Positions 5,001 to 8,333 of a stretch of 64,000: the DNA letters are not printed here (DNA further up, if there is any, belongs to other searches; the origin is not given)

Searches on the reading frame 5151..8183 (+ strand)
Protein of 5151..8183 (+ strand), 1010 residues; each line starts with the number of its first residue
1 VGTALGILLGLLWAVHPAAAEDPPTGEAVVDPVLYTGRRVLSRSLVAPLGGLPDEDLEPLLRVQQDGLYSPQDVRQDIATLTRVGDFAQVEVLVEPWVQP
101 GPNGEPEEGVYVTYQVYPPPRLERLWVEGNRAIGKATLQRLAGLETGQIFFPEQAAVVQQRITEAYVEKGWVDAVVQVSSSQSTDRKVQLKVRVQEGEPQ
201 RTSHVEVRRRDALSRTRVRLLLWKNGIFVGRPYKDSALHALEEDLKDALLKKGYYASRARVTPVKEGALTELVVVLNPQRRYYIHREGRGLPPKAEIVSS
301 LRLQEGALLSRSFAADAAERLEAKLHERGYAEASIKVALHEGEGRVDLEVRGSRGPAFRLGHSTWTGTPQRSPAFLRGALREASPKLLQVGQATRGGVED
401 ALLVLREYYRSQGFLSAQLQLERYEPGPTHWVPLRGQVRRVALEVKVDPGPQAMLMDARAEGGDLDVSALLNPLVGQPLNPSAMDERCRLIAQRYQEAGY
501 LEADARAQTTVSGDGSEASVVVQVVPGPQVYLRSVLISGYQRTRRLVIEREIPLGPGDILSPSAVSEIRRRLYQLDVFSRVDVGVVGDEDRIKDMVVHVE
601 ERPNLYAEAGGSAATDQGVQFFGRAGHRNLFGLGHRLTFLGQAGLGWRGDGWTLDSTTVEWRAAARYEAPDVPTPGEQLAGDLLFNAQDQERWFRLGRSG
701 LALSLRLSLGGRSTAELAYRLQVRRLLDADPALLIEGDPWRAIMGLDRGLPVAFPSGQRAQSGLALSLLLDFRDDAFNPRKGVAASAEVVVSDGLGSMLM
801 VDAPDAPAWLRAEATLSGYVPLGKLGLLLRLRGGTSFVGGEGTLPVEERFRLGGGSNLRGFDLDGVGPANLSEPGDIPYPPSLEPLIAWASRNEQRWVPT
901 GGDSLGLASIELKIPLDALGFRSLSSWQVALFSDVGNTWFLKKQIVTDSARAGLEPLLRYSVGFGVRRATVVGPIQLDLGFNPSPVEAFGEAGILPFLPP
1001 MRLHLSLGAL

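Call 68: search_protein_families(library=pfam, proteins=[window:5151-8183:+], max_evalue=0.001)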
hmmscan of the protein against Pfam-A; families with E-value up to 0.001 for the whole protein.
window:5151-8183:+ (1010 aa): 3 families
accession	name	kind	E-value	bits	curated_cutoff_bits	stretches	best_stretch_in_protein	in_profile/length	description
PF07244.20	POTRA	-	3.4e-46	156.3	21.3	3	125-197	6-79/79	Surface antigen variable number repeat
PF01103.29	Omp85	-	1.9e-33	116.8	24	1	629-981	1-304/325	Omp85 superfamily domain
PF08479.16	POTRA_2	-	9.5e-13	48.2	24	0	127-192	8-73/76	POTRA domain, ShlB-type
